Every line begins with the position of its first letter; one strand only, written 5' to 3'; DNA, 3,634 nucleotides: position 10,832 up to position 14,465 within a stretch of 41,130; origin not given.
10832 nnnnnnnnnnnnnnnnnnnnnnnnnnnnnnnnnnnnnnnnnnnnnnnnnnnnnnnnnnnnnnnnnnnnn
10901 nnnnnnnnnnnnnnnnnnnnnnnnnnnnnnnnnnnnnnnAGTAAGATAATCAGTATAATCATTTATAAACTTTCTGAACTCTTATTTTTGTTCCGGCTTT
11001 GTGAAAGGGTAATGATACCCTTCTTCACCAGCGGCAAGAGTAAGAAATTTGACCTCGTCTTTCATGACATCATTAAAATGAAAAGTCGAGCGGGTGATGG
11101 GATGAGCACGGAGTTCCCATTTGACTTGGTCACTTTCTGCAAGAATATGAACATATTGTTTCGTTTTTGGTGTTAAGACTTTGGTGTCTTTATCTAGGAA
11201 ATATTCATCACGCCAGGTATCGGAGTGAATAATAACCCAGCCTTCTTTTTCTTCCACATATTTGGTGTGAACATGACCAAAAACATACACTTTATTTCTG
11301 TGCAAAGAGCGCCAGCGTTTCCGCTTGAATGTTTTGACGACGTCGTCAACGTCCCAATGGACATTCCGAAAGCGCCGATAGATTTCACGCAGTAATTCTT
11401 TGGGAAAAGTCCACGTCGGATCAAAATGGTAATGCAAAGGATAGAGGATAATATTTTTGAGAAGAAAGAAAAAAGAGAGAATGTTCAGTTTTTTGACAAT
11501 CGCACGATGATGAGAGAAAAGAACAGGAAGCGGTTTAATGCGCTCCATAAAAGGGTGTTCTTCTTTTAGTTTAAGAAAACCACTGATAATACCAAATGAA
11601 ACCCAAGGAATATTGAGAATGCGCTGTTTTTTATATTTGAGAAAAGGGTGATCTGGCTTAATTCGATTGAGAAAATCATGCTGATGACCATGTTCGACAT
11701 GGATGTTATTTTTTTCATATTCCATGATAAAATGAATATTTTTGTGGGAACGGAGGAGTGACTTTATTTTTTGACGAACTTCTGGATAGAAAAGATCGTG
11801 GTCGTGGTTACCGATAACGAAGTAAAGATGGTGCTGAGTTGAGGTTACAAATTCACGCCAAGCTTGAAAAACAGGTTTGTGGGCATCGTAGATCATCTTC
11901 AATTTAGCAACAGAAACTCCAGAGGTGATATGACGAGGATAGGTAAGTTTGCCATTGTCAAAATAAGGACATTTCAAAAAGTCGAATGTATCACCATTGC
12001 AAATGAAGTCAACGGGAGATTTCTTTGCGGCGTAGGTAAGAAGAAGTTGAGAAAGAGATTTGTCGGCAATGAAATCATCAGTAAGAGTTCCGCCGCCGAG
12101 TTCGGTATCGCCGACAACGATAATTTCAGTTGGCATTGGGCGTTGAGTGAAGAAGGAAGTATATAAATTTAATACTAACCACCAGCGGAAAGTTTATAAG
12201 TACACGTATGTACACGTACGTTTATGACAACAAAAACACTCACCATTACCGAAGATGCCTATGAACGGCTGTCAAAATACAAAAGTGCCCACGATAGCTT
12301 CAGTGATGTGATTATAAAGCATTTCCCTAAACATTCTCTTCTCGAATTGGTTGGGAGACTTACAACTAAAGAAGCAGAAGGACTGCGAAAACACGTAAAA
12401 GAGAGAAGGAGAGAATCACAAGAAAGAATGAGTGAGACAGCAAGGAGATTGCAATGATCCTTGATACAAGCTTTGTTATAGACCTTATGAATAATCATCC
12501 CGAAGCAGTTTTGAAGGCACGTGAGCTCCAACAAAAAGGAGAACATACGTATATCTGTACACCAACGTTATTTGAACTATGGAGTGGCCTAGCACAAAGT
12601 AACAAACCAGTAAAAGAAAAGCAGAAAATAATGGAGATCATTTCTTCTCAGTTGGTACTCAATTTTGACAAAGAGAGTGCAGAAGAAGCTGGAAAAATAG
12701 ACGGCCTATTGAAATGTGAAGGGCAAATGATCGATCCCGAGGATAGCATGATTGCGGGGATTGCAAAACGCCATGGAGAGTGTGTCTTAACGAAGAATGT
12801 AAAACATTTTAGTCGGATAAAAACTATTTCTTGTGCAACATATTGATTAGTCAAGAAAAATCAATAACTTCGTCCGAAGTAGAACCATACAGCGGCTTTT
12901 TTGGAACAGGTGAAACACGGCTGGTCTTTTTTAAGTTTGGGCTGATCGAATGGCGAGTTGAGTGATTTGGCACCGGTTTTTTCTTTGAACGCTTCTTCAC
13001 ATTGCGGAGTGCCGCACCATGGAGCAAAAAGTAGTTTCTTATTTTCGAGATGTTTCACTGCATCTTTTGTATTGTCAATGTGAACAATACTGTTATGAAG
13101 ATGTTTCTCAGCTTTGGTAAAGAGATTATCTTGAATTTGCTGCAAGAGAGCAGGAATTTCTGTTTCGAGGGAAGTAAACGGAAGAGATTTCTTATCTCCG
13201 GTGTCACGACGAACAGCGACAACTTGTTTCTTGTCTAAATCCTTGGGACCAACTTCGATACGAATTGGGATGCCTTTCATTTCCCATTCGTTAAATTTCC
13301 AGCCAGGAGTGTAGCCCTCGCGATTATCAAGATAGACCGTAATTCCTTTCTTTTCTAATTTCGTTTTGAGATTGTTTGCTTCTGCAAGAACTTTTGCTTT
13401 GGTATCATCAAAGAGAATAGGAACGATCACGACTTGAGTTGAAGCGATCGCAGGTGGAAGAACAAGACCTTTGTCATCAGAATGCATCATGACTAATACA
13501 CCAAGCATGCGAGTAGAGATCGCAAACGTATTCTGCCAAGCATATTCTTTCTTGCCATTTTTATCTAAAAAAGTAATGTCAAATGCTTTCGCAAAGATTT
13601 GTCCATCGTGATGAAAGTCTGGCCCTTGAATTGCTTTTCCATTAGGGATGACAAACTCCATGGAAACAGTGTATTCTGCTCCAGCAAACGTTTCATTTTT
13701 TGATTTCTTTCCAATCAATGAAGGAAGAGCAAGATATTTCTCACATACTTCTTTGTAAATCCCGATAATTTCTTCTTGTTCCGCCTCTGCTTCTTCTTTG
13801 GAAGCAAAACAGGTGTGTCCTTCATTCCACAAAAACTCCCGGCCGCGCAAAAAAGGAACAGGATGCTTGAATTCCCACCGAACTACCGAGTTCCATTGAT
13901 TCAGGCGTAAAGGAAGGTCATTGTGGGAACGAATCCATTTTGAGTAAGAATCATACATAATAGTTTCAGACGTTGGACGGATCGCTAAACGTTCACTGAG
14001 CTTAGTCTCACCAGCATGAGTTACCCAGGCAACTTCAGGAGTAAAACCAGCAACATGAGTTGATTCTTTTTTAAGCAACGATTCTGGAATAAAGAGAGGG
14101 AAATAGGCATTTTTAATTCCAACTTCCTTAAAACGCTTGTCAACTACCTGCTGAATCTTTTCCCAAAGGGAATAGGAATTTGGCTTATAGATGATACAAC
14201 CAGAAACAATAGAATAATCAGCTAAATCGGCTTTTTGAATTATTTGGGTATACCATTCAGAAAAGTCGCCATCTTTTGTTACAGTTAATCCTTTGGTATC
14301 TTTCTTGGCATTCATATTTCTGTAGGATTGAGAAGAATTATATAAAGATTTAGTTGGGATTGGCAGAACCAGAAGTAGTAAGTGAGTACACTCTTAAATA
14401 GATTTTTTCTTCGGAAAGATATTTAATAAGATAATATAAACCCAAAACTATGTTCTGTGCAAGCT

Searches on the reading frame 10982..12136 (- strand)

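Call 70: search_protein_families(library=pfam, proteins=[window:10982-12136:-], max_evalue=0.001)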
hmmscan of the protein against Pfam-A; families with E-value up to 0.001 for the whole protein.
window:10982-12136:- (384 aa): 1 family
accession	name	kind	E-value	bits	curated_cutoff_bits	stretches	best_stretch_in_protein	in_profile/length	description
PF12850.12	Metallophos_2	-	0.00013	22.5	27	0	271-303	97-130/154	Calcineurin-like phosphoesterase superfamily domain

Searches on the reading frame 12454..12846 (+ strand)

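Call 71: search_protein_families(library=pfam, proteins=[window:12454-12846:+], max_evalue=0.001)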
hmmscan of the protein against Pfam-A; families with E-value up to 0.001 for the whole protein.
window:12454-12846:+ (130 aa): 1 family
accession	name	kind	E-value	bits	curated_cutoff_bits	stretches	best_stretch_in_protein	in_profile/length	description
PF01850.27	PIN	-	2.1e-13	51.3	23.6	1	1-122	1-117/120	PIN domain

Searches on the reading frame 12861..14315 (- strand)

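Call 33: search_protein_families(library=pfam, proteins=[window:12861-14315:-], max_evalue=0.01)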
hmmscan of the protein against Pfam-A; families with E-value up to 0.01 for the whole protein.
window:12861-14315:- (484 aa): 3 families
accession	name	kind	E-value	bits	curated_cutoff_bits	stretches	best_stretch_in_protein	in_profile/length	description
PF09180.16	ProRS-C_1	-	8.9e-23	80.7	31.5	1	417-484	2-71/71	Prolyl-tRNA synthetase, C-terminal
PF00587.30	tRNA-synt_2b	-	1.2e-20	74.8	29.3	1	105-275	6-176/179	tRNA synthetase class II core domain (G, H, P, S and T)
PF03129.25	HGTP_anticodon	-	2.3e-20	73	21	1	294-388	1-92/94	Anticodon binding domain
